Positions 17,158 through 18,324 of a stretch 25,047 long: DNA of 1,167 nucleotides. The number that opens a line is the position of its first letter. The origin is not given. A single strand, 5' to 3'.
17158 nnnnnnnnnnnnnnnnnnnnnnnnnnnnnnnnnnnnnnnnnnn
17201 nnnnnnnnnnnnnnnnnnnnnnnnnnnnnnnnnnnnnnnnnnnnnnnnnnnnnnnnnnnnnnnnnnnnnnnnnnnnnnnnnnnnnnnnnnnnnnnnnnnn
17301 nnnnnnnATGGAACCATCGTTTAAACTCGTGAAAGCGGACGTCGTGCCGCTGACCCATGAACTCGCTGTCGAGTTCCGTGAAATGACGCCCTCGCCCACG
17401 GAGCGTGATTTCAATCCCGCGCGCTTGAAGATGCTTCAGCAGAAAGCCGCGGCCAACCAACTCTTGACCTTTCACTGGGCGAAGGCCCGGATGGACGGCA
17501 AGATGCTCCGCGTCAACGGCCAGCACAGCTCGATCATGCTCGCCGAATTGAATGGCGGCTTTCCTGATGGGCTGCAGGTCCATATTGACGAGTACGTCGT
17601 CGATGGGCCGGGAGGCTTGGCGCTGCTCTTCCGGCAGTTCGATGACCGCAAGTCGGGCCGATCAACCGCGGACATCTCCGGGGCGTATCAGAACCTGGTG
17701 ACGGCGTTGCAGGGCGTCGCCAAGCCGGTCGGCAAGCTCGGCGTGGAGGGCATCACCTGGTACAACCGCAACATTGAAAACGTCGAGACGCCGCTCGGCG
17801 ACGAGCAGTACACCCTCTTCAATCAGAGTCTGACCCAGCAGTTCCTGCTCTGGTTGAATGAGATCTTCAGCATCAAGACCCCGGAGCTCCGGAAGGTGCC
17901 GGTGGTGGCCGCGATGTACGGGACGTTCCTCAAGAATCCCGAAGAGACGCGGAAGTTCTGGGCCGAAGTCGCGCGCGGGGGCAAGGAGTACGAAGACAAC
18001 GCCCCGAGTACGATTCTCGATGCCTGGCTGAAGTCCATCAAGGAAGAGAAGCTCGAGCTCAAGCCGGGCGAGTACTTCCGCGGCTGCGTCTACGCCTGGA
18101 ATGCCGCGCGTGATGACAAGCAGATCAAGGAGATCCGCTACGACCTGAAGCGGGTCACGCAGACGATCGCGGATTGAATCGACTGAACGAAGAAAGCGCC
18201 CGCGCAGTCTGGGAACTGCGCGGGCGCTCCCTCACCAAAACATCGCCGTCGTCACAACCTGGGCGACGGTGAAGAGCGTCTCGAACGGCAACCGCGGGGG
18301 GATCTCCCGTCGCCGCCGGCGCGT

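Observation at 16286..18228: Low-GC three-gene cassette (RHH + double-HTH protein + ParB/Srx-like GQH protein) between the integrase operon and the repressor: candidate undescribed prophage accessory or defence module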

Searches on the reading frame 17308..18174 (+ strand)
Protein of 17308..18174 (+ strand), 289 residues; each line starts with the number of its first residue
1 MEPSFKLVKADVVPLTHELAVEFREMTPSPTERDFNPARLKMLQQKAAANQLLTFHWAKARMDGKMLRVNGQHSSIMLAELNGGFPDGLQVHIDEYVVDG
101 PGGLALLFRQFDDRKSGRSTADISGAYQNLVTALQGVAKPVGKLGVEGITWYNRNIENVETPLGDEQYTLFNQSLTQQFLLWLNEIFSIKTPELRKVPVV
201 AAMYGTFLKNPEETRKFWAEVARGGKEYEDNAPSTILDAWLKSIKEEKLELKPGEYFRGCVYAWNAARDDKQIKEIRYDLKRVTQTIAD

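Call 9: search_protein_families(library=pfam, proteins=[window:17308-18174:+], max_evalue=1)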
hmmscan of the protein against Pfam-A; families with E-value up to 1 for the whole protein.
window:17308-18174:+ (289 aa): 0 families

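Call 10: search_protein_families(library=padloc, proteins=[window:17308-18174:+], max_evalue=1)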
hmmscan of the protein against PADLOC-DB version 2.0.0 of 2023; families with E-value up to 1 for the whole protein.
window:17308-18174:+ (289 aa): 0 families

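Call 11: search_protein_families(library=phrogs, proteins=[window:17308-18174:+], max_evalue=1)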
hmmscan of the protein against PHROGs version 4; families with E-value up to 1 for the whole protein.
window:17308-18174:+ (289 aa): 1 family
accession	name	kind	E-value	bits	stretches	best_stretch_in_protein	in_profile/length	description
phrog_5931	-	unknown function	0.0056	17.2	1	193-278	177-264/282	-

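Call 12: search_protein_families(library=ncbifam, proteins=[window:17308-18174:+], max_evalue=1)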
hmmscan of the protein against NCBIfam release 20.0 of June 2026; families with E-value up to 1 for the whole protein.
window:17308-18174:+ (289 aa): 0 families

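Call 13: find_homologous_proteins(query=window:17308-18174:+, max_evalue=0.001)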
Query window:17308-18174:+ (289 aa): 493 proteins with E <= 0.001 among 1228 candidates; the best 120 are listed.
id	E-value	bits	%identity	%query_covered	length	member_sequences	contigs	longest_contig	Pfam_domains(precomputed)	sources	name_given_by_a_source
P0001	7.3e-175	598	91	100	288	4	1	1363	-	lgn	-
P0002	1.3e-152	525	81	100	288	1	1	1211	-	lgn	-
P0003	2.6e-127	442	67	99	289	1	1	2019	-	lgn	-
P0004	3.7e-127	441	66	99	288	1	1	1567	-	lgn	-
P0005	4.0e-124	431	64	100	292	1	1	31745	-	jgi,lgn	jgi:hypothetical protein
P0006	5.1e-123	428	66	99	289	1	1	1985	-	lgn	-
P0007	5.5e-122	424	65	97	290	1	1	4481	-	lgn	-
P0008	9.2e-122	424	64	100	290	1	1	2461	-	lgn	-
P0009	1.7e-121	423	63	99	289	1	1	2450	-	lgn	-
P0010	7.4e-121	421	64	99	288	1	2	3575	-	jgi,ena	jgi:hypothetical protein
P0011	3.8e-119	415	64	97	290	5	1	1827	-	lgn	-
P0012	8.4e-119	414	64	97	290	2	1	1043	-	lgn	-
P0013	1.0e-118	413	63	96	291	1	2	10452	-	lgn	-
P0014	1.6e-118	413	62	97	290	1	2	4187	-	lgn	-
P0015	2.4e-118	412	63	98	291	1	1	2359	-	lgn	-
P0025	3.5e-114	399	60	100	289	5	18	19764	-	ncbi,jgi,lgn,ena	jgi:hypothetical protein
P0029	1.9e-111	390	59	100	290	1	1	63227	-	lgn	-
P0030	2.0e-111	390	59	97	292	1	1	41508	-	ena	-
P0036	4.8e-108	379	59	98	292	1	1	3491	-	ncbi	-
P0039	1.4e-107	377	60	97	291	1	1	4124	-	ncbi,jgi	jgi:hypothetical protein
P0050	4.9e-106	372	57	99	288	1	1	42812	-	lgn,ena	-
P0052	7.2e-106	371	57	100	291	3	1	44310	-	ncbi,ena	-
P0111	1.2e-99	351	56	94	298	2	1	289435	-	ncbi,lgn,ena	-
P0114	1.4e-99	351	53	99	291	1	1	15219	-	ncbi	-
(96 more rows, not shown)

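Call 17: search_solved_structures(query=A1, max_evalue=10, show_alignments=3)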
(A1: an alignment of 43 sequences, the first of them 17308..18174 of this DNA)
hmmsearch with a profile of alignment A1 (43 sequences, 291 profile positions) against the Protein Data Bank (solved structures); distinct sequences matched with E-value up to 10: 3.
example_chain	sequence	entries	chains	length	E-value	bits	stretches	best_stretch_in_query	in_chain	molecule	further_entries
5hxo_A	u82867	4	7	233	0.085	15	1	121-169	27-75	(2Z,6Z)-farnesyl diphosphate synthase, chloroplastic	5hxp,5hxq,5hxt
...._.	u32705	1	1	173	0.53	12.4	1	188-287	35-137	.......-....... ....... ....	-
5hxn_A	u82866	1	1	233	0.94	11.6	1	121-169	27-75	(2Z,6Z)-farnesyl diphosphate synthase, chloroplastic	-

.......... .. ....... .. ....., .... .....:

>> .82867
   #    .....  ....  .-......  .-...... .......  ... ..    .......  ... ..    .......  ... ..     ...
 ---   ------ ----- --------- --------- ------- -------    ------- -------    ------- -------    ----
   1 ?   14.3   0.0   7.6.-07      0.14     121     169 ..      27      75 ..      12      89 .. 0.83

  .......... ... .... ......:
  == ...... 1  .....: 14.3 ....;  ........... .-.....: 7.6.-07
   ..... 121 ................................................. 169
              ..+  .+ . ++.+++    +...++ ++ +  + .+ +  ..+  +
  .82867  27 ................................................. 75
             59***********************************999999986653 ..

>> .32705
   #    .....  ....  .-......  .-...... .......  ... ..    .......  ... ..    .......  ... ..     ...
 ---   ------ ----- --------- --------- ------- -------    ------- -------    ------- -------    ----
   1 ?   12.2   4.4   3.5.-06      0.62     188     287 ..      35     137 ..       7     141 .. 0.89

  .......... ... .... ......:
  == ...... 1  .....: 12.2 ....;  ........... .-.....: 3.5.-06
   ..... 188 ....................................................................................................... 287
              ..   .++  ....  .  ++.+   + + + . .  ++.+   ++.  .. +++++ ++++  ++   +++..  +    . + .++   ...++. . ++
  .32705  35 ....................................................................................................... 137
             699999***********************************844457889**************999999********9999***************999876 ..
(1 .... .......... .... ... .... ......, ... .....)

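Call 22: find_encoding_contigs(protein=P0029, flank=8000, max_places=2)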
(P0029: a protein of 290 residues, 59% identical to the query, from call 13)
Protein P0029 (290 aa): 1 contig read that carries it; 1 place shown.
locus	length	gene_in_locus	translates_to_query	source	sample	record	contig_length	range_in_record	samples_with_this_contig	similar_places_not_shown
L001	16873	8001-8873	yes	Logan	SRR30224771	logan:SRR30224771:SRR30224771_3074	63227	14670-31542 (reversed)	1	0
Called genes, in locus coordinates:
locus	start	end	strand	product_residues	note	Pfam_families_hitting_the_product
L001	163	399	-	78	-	-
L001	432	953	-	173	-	-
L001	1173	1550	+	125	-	-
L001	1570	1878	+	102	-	-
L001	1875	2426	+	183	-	-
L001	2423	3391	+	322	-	-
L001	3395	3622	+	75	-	-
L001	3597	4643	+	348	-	-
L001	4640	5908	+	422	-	PF02195:ParB_N (weak), PF13384:HTH_23 (faint)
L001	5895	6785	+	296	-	PF20188:DUF6551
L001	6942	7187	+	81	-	-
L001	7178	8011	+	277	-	-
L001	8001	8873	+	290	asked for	-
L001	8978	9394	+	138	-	-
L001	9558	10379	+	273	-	-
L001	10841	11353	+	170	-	-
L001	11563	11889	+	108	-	-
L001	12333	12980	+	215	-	-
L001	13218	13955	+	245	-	-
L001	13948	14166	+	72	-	-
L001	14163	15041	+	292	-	PF01145:Band_7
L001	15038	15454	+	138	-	-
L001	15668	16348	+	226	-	-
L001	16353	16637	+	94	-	-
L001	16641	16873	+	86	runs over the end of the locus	-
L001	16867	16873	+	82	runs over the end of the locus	-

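Call 23: find_encoding_contigs(protein=P0111, flank=8000, max_places=2)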
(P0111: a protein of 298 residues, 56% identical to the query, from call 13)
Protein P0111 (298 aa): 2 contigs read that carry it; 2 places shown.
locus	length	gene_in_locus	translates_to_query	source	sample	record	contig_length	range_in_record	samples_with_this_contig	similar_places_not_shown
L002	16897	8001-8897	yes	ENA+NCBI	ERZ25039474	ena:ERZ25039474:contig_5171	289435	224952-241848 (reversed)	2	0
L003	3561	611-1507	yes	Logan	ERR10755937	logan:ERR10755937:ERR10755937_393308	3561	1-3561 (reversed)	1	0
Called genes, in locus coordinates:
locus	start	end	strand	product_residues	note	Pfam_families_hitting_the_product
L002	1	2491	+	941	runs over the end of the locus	PF00069:Pkinase (faint)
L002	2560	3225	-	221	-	-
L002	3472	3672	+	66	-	-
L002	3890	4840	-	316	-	PF13481:AAA_25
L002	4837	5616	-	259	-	PF13191:AAA_16 (weak), PF13245:AAA_19 (faint), PF13604:AAA_30 (weak), PF13401:AAA_22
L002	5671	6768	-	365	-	PF00665:rve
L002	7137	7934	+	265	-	-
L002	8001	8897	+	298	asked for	-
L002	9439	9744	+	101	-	-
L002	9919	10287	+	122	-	-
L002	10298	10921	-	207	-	-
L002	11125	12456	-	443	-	PF00078:RVT_1, PF08388:GIIM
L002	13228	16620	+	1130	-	PF00536:SAM_1, PF07647:SAM_2, PF00211:Guanylate_cyc, PF13424:TPR_12 (faint), PF13191:AAA_16, PF13401:AAA_22 (weak)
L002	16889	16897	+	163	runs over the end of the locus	PF00536:SAM_1, PF07647:SAM_2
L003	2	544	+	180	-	?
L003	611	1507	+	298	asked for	-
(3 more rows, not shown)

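Call 24: find_encoding_contigs(protein=P0052, flank=8000, max_places=2)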
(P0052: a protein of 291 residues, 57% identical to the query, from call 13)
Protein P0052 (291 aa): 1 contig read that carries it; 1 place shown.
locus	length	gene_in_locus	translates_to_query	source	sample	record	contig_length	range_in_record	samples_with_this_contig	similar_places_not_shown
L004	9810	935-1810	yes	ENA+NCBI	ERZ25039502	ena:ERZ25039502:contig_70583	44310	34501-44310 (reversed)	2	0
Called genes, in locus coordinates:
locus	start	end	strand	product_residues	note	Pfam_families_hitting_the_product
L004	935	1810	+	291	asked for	-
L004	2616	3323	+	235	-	PF13505:OMP_b-brl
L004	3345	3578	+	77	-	-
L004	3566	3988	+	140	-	-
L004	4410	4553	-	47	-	-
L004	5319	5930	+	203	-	PF13489:Methyltransf_23, PF08242:Methyltransf_12 (weak)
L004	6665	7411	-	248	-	PF08239:SH3_3 (weak)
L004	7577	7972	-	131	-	PF00534:Glycos_transf_1, PF13692:Glyco_trans_1_4, PF20706:GT4-conflict (weak)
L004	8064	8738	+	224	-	-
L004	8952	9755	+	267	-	-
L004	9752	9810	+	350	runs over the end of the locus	PF01522:Polysacc_deac_1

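Call 25: predict_structure(alignment_id=A1)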
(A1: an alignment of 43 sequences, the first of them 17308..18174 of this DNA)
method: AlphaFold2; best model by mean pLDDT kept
length: 289 residues; sequences in the alignment: 43
mean_pLDDT: 90.7   pTM: 0.83
mean pLDDT of the five models: 90.7, 90.6, 90.4, 89.0, 88.6
residues with pLDDT >= 90: 217; 70-90: 55; 50-70: 16; < 50: 1
segments of 3 or more residues with pLDDT < 50: none
pLDDT, mean of each block of 10 residues (from residue 1): 86 94 95 90 91 90 94 93 80 95 88 65 91 95 97 92 89 96 95 95 97 96 92 97 91 93 95 86 69
secondary structure, 60 per line:
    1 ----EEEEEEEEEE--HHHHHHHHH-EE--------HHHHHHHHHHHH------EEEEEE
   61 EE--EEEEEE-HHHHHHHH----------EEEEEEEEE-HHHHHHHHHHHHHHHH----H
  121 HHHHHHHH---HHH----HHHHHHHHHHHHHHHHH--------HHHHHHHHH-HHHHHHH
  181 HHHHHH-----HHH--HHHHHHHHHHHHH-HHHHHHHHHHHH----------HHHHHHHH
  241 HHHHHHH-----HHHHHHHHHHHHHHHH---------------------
elements in order: E5-14 H17-25 H37-48 E55-62 E65-70 H72-79 E90-98 H100-115 H120-128 H139-155 H164-172 H174-186 H197-209 H211-222 H233-247 H253-268

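Call 27: search_protein_representatives(alignment_id=A1)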
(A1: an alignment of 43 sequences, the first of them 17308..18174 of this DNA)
Query: 43 sequences, 291 profile positions. Proteins with E-value up to 0.001 (for the whole library): 1856; up to 1e-10: 1350; up to 1e-30: 383. The best 150 are listed.
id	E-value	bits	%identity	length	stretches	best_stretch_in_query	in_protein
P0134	1.2e-120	418.2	-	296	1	2-285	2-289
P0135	1.4e-119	414.7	-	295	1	4-285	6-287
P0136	2.1e-115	401.1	-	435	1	7-289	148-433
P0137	1.9e-106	371.7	-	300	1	3-285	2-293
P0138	3.8e-106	370.7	-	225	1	69-289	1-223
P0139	1.6e-105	368.6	-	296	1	3-288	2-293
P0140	4.7e-105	367.1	-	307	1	4-289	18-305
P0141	2.1e-104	365.0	-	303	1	3-288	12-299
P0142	5.8e-104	363.5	-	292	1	2-288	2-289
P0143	1.1e-101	356.0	-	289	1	4-289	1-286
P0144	1.5e-101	355.6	-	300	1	3-287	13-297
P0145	2.2e-100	351.7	-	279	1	5-288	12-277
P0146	2.6e-100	351.5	-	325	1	4-284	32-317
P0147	1.3e-99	349.3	-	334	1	3-245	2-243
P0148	7.0e-99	346.8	-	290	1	3-290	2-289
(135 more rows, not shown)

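Call 28: fold_search(model_id=the predicted structure, library=pdb)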
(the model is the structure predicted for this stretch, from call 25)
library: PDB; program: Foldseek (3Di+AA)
matches with E <= 10: 103; with E <= 0.001: 0
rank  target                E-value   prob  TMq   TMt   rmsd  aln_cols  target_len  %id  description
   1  7ol9_B                6.5e-03  0.96  0.23  0.31  15.8       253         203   11  Crystal structure of C-terminally truncated Bacillus subtilis nucleoid occlusion protein (Noc) complexed to the Noc-bi (released 2022-03-09)
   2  7ol9_A                3.4e-02  0.66  0.19  0.25  14.3       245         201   12  Crystal structure of C-terminally truncated Bacillus subtilis nucleoid occlusion protein (Noc) complexed to the Noc-bi (released 2022-03-09)
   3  6sdk_B                4.8e-02  0.87  0.25  0.34  15.4       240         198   11  Crystal structure of bacterial ParB dimer bound to CDP (released 2019-10-23)
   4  6sdk_A                4.8e-02  0.77  0.23  0.30  15.1       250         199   11  Crystal structure of bacterial ParB dimer bound to CDP (released 2019-10-23)
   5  7bnr_A                5.0e-02  0.77  0.23  0.31  14.8       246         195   11  Crystal structure of a ParB Q52A mutant from Myxococcus xanthus bound to CTPyS (released 2021-09-08)
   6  7bnk_B                5.0e-02  0.66  0.21  0.28  15.1       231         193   12  Crystal structure of ParB from Myxococcus xanthus bound to CDP and Monothiophosphate (released 2021-09-08)
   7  7bnk_A                5.5e-02  0.77  0.22  0.31  14.9       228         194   12  Crystal structure of ParB from Myxococcus xanthus bound to CDP and Monothiophosphate (released 2021-09-08)
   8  7bnr_B                5.8e-02  0.80  0.24  0.33  14.8       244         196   12  Crystal structure of a ParB Q52A mutant from Myxococcus xanthus bound to CTPyS (released 2021-09-08)
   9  7o0n_A                8.9e-02  0.60  0.22  0.30  15.3       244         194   11  Crystal structure of a ParB E93A mutant from Myxococcus xanthus bound to CDP and monothiophosphate (released 2021-09-15)
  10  3cyi                  1.7e-01  0.97  0.22  0.46   5.0       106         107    9  Crystal Structure of Human Sulfiredoxin (Srx) in Complex with ATP:Mg2+ (released 2008-07-01)
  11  6ky4                  3.3e-01  0.97  0.21  0.55   4.5        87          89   18  Crystal structure of Sulfiredoxin from Arabidopsis thaliana (released 2019-10-16)
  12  1vz0_H                3.3e-01  0.41  0.25  0.34  11.0       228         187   15  Chromosome segregation protein Spo0J from Thermus thermophilus (released 2004-07-19)
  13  6ryk_A                4.0e-01  0.60  0.21  0.39  14.9       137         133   13  Crystal structure of the ParB-like protein PadC (released 2020-01-22)
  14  2hwj_B                4.2e-01  0.35  0.21  0.29  13.6       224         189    8  Crystal structure of protein Atu1540 from Agrobacterium tumefaciens (released 2006-08-29)
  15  1xw3                  4.9e-01  0.89  0.20  0.44   5.0        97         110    9  Crystal Structure of Human Sulfiredoxin (Srx) (released 2005-05-24)
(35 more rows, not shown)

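Call 30: search_protein_families(library=pfam, alignment_id=A2, max_evalue=0.1)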
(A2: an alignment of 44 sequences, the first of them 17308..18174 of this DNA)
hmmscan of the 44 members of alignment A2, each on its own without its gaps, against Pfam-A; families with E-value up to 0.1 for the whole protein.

A. member 1, window:17308-18174:+ (289 aa): 0 families

B. families by the number of members that match (of 44 scanned): 9 families
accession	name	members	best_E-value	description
PF14294.11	DUF4372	1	0.0013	Domain of unknown function (DUF4372)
PF04316.19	FlgM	1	0.0093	Anti-sigma-28 factor, FlgM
PF03315.21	SDH_beta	1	0.037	Serine dehydratase beta chain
PF08621.15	RPAP1_N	1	0.04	RPAP1-like, N-terminal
PF08628.17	Nexin_C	1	0.048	Sorting nexin C terminal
PF16078.10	2-oxogl_dehyd_N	1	0.048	2-oxoglutarate dehydrogenase N-terminus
PF00691.25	OmpA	1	0.067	OmpA family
PF20493.3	WD-like_fungi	1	0.068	Fungal WD-like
PF09613.16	HrpB1_HrpK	1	0.096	Bacterial type III secretion protein (HrpB1_HrpK)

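Call 34: find_related_loci(query=A1, collection=genome_contigs, flank=6000)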
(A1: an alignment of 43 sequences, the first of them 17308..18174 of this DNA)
Query A1 (289 aa) in genome_contigs; peptide patterns used: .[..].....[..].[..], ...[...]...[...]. (x = any residue, [..] = any of these).
51 stretches matched a pattern; 11 encode a relative of the query (tblastn E <= 1e-3); 11 distinct loci.
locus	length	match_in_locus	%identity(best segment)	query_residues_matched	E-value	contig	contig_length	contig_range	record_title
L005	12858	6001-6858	55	5-288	1e-107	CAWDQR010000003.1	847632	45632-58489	MAG: uncultured Alphaproteobacteria bacterium isolate MFD03399.bin.1.125 genome assembly, contig: contig_2543, whole gen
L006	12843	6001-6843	56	5-275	2e-106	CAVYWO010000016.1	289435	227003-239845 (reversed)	MAG: uncultured Alphaproteobacteria bacterium isolate MFD01248.bin.2.46 genome assembly, contig: contig_5171, whole geno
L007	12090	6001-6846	55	4-282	4e-105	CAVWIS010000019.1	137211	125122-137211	MAG: uncultured Alphaproteobacteria bacterium isolate MFD02159.bin.2.123 genome assembly, contig: contig_25465, whole ge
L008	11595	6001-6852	55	2-282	4e-105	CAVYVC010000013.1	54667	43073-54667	MAG: uncultured Alphaproteobacteria bacterium isolate MFD03975.bin.2.110 genome assembly, contig: contig_160041, whole g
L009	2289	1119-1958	54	4-282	1e-108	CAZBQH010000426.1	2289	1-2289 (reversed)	MAG TPA_asm: uncultured Nitrospiraceae bacterium isolate SRP067234_co1_57 genome assembly, contig: k99_1001713, whole ge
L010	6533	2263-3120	55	5-288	3e-103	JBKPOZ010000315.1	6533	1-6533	MAG: Pseudomonadota bacterium isolate GS_HAYS_MAG_00001 GS_HAYS_000000443753, whole genome shotgun sequence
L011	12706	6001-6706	55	4-238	2e-76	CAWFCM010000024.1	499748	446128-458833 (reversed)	MAG: uncultured Alphaproteobacteria bacterium isolate MFD02360.bin.1.259 genome assembly, contig: contig_3930, whole gen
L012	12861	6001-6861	43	5-288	6e-67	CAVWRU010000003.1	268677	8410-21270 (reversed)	MAG: uncultured Alphaproteobacteria bacterium isolate MFD04944.bin.3.22 genome assembly, contig: contig_19958, whole gen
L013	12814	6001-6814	51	5-273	4e-84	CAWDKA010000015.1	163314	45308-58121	MAG: uncultured Alphaproteobacteria bacterium isolate MFD04850.bin.2.70 genome assembly, contig: contig_47769, whole gen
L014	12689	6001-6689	53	60-287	6e-69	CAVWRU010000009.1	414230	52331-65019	MAG: uncultured Alphaproteobacteria bacterium isolate MFD04944.bin.3.22 genome assembly, contig: contig_55464, whole gen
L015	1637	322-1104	32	11-269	6e-32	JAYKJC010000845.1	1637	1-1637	MAG: Leptolyngbyaceae cyanobacterium isolate 762673 NODE_21158823, whole genome shotgun sequence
